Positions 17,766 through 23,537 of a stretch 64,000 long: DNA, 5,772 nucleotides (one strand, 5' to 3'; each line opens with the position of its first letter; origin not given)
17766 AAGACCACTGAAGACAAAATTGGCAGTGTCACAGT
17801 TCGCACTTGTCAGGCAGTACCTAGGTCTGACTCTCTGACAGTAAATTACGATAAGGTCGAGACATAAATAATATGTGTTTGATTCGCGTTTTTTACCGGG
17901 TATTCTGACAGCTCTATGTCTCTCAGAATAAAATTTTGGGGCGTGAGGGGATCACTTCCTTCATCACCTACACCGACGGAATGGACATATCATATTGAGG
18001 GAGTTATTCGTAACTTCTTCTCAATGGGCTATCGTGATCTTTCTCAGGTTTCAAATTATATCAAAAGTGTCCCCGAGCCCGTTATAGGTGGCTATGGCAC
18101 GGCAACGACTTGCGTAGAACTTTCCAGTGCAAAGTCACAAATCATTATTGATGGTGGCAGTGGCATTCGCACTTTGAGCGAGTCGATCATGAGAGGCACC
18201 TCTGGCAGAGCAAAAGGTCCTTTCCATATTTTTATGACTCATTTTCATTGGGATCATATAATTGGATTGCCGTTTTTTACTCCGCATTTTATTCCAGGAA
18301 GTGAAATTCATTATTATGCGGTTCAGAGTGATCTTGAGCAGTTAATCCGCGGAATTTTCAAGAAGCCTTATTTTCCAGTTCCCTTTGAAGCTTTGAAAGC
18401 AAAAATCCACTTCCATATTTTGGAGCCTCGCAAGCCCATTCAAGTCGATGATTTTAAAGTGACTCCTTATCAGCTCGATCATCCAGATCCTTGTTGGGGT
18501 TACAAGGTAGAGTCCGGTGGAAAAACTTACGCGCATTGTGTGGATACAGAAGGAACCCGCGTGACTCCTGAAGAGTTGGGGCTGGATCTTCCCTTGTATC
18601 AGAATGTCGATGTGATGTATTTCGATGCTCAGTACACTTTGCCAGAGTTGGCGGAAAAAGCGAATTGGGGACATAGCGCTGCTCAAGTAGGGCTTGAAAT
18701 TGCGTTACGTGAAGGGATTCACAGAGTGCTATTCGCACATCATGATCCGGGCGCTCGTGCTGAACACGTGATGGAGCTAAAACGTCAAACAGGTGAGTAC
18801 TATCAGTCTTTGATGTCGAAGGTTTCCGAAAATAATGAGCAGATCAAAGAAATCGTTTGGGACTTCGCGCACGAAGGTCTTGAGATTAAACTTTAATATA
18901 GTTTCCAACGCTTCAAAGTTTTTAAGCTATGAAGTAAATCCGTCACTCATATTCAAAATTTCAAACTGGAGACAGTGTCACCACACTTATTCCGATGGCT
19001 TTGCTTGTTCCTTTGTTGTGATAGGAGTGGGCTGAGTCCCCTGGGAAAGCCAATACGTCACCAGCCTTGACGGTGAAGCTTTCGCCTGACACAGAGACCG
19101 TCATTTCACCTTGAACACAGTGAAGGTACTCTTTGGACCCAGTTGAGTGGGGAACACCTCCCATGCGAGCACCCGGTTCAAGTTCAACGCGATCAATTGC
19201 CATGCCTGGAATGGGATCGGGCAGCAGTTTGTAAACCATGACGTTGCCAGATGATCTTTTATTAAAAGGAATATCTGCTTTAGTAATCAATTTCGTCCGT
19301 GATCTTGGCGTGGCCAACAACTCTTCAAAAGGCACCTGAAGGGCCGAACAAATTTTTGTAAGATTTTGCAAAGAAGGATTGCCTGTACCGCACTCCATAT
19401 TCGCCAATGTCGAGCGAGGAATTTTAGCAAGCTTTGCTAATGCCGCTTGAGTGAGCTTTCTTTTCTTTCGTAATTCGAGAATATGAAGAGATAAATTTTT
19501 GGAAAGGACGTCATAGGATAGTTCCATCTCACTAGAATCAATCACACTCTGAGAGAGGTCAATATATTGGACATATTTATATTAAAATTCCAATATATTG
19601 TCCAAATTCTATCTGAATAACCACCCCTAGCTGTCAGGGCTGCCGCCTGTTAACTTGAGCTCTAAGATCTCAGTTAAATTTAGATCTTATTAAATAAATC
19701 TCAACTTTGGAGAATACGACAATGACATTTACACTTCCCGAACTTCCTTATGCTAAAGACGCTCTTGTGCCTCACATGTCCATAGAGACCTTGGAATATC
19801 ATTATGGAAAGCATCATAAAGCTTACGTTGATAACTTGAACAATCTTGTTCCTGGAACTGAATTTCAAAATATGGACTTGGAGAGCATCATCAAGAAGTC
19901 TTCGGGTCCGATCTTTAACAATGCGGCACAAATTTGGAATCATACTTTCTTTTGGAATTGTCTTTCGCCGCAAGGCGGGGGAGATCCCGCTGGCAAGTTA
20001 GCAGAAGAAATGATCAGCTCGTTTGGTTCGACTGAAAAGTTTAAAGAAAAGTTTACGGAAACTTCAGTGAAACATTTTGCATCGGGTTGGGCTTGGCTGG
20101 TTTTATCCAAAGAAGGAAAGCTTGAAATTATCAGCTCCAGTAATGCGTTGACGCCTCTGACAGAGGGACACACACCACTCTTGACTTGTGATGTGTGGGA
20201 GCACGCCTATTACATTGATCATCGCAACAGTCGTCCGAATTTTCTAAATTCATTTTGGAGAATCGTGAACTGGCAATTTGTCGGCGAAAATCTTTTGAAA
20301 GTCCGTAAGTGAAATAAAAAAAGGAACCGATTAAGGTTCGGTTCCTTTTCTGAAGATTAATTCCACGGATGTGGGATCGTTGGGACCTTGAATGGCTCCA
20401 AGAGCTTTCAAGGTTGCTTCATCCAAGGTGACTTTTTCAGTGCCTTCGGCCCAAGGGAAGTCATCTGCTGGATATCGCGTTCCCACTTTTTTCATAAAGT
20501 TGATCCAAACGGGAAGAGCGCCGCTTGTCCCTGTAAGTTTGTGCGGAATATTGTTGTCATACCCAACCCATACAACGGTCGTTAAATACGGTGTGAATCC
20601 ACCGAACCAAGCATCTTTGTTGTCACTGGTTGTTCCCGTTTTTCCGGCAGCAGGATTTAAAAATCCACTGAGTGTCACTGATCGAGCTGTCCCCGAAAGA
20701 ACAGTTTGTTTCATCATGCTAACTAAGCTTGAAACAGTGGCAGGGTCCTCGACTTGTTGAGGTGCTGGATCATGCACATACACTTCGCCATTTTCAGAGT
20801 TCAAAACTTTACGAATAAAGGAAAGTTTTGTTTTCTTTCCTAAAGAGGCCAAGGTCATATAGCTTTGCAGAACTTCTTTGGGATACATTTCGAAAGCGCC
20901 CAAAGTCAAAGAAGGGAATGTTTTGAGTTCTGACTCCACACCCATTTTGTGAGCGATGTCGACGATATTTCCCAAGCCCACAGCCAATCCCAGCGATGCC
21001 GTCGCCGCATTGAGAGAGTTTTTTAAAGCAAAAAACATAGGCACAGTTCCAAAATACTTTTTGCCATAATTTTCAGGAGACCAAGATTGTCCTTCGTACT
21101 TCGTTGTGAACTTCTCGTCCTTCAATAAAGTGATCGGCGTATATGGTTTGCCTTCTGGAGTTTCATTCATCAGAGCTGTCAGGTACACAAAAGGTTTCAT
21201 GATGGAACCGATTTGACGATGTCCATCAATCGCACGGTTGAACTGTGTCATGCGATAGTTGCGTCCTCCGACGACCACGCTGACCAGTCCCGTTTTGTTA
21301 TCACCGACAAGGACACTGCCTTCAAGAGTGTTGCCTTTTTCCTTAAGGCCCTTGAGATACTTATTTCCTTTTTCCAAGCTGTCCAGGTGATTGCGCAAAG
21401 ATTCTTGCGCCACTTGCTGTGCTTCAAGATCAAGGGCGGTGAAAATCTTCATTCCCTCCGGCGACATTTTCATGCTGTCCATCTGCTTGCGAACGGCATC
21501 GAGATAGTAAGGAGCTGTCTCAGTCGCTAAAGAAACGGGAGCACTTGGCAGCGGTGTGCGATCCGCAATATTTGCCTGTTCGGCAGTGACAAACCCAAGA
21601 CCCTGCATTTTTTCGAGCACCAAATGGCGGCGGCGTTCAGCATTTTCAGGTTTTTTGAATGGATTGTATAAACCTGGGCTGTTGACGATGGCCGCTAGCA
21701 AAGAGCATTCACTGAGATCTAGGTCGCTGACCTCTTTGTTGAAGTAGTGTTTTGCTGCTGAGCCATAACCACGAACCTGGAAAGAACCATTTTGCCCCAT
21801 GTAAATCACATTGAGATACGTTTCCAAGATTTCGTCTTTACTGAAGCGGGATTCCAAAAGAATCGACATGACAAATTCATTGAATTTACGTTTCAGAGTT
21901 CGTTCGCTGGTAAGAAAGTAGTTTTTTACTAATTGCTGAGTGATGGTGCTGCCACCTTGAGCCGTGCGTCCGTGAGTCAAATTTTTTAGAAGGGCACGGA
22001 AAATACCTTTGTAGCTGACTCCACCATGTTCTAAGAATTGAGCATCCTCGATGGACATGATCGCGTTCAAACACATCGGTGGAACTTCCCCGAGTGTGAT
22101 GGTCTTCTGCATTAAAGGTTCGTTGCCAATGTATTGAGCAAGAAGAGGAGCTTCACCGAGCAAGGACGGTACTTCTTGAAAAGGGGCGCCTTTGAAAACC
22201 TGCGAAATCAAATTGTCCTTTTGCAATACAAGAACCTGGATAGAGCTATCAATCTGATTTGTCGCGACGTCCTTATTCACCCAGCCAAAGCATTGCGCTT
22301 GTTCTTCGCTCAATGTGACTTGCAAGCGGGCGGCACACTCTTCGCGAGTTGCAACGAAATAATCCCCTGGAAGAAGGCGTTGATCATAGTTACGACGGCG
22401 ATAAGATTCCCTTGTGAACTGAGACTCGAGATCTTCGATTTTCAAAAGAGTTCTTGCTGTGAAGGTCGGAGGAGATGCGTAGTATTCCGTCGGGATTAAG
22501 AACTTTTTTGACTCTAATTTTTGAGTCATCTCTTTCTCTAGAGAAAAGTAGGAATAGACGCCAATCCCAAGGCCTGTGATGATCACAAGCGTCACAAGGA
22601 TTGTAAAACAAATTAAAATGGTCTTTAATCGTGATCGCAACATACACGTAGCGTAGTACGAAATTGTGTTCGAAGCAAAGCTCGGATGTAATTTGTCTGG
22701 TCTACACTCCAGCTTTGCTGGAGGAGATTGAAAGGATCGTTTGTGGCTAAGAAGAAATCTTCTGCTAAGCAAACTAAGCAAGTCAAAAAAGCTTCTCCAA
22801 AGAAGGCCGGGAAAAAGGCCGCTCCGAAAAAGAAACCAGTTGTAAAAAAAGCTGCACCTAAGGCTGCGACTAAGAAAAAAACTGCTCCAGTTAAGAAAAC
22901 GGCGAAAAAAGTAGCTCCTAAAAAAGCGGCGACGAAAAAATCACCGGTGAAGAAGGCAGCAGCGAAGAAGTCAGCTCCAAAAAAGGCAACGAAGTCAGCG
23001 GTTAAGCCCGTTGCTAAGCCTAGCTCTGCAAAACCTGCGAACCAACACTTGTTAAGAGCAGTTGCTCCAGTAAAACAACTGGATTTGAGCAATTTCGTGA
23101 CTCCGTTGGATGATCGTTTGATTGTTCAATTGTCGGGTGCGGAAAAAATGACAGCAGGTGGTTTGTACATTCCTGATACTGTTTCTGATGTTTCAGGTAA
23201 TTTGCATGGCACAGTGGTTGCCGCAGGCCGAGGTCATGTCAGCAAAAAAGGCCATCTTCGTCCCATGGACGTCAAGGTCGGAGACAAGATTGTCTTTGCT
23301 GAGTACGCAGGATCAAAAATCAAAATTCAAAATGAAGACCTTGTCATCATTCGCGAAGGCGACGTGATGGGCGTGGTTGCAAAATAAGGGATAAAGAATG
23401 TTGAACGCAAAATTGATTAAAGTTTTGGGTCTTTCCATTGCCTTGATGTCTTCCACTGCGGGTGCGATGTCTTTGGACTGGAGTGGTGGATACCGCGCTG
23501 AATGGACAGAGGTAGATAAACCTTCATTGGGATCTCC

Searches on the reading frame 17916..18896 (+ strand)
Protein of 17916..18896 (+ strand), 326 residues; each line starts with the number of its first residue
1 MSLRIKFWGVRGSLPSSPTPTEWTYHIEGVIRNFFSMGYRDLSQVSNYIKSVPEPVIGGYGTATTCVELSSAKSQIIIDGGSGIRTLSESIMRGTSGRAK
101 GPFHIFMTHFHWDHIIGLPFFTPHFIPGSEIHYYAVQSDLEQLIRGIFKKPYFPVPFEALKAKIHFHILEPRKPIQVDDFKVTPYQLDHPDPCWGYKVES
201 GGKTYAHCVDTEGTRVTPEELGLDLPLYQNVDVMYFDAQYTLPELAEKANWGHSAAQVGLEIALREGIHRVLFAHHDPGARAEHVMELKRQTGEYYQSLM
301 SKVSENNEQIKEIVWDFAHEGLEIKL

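Call 40: search_protein_families(library=pfam, proteins=[window:17916-18896:+], max_evalue=0.001)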
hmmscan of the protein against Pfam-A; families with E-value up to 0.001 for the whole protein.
window:17916-18896:+ (326 aa): 2 families
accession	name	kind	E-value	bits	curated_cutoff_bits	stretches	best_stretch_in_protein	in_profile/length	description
PF12706.13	Lactamase_B_2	-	2.4e-14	53.9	27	1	76-276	3-200/200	Beta-lactamase superfamily domain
PF00753.33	Lactamase_B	-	5.3e-06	26.9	22.7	1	65-135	7-77/196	Metallo-beta-lactamase superfamily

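Call 63: search_protein_families(library=ncbifam, proteins=[window:17916-18896:+], max_evalue=0.01)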
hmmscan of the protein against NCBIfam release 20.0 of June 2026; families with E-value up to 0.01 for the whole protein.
window:17916-18896:+ (326 aa): 8 families
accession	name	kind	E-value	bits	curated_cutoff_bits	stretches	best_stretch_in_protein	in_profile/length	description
TIGR02651.1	RNase_Z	equivalog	1.6e-13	50.4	292.95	1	65-201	19-150/302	ribonuclease Z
NF000801.0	PRK00055.1-3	equivalog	2.6e-13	49.7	252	2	69-200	25-154/307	ribonuclease Z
TIGR03307.1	PhnP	equivalog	1e-08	34.9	272.25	1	67-240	40-188/249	phosphonate metabolism protein PhnP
NF000800.0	PRK00055.1-1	equivalog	1.1e-08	34.4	398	0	178-204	130-156/305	ribonuclease Z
NF041851.1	cyc_nuc_deg_phdiest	equivalog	2.3e-07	30.5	400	1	75-291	31-236/253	cyclic nucleotide-degrading phosphodiesterase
TIGR02649.1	true_RNase_BN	exception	1e-05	24.7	563.7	0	104-206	58-157/304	ribonuclease BN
NF002558.0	PRK02126.1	subfamily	3.9e-05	22.8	315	0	104-118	50-64/345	ribonuclease Z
NF002553.0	PRK02113.1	equivalog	0.00033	20.2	386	1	105-198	70-161/252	MBL fold metallo-hydrolase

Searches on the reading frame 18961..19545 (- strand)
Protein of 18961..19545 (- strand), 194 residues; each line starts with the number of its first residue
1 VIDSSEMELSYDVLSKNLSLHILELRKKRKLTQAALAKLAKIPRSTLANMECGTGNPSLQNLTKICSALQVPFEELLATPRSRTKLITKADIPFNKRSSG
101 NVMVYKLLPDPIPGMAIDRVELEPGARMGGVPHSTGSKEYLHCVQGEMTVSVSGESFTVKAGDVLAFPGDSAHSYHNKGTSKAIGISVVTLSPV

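Call 40: search_protein_families(library=pfam, proteins=[window:18961-19545:-], max_evalue=0.001)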
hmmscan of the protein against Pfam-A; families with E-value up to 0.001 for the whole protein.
window:18961-19545:- (194 aa): 7 families
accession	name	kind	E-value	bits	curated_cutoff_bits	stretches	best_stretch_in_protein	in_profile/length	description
PF01381.28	HTH_3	-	4.3e-15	55.9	23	1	22-76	1-55/55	Helix-turn-helix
PF07883.17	Cupin_2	-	4.7e-13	49.1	27.2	1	119-188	2-69/70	Cupin domain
PF13443.12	HTH_26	-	2.1e-10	41.1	22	1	21-78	1-59/63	Cro/C1-type HTH DNA-binding domain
PF13560.12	HTH_31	-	5.7e-08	33.4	27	1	24-75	8-60/64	Helix-turn-helix domain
PF12844.13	HTH_19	-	3.3e-07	30.5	30.2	1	22-79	4-61/64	Helix-turn-helix domain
PF05899.18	Cupin_3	-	5.2e-06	26.5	23.5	1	129-171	17-60/74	EutQ-like cupin domain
PF00190.28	Cupin_1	-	0.00012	22.1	22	1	114-189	32-113/151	Cupin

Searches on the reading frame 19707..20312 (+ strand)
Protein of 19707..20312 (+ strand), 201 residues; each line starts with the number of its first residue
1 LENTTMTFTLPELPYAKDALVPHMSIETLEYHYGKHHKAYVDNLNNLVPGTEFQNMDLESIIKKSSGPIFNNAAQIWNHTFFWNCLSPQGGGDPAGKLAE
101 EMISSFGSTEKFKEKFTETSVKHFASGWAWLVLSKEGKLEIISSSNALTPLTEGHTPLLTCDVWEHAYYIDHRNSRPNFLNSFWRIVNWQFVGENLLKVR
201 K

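Call 40: search_protein_families(library=pfam, proteins=[window:19707-20312:+], max_evalue=0.001)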
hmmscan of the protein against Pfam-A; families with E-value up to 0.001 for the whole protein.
window:19707-20312:+ (201 aa): 2 families
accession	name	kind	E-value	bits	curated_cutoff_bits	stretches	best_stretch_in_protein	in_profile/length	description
PF02777.23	Sod_Fe_C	-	1.5e-38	131.4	20.9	1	94-194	1-101/102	Iron/manganese superoxide dismutases, C-terminal domain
PF00081.27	Sod_Fe_N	-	6.9e-32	110.2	27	1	7-87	1-82/82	Iron/manganese superoxide dismutases, alpha-hairpin domain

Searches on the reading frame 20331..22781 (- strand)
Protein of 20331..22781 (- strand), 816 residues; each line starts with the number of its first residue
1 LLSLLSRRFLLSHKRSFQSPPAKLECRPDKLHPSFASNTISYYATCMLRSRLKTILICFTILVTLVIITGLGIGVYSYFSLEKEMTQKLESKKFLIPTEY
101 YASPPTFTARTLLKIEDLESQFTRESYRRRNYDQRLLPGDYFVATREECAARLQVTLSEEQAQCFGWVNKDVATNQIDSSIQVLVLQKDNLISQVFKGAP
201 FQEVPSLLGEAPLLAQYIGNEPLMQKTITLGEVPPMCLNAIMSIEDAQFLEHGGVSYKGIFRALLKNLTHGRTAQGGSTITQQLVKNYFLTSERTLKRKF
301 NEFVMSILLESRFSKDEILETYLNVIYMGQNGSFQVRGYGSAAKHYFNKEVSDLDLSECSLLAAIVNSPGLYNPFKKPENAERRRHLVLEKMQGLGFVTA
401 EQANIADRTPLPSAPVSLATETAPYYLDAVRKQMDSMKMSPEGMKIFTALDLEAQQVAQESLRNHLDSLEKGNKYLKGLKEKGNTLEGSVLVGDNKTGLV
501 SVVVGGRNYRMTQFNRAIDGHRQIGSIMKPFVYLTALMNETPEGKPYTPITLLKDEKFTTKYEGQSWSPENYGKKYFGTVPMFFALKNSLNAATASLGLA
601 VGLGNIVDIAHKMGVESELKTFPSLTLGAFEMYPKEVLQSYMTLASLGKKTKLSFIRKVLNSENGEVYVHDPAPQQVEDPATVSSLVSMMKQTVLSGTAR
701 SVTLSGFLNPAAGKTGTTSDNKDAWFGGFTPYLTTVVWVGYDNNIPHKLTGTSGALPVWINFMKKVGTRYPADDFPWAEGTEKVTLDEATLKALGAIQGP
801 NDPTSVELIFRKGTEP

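Call 40: search_protein_families(library=pfam, proteins=[window:20331-22781:-], max_evalue=0.001)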
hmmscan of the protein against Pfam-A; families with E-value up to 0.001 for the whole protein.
window:20331-22781:- (816 aa): 2 families
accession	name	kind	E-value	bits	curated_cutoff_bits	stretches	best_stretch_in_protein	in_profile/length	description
PF00912.28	Transgly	-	1.9e-63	213.5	27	1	223-393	12-178/178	Transglycosylase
PF00905.27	Transpeptidase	-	1.8e-15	57.4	22.1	1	488-742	1-276/299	Penicillin binding protein transpeptidase domain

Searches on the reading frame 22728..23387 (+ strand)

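Call 41: search_protein_families(library=pfam, proteins=[window:22728-23387:+], max_evalue=0.001)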
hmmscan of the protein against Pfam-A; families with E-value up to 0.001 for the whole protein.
window:22728-23387:+ (219 aa): 2 families
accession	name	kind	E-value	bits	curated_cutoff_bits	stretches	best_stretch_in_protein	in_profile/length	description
PF00166.26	Cpn10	-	2.3e-25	88.9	21.1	1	124-217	2-93/93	Chaperonin 10 Kd subunit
PF07382.16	HC2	-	0.00055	20.5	40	1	7-104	4-150/194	Histone H1-like nucleoprotein HC2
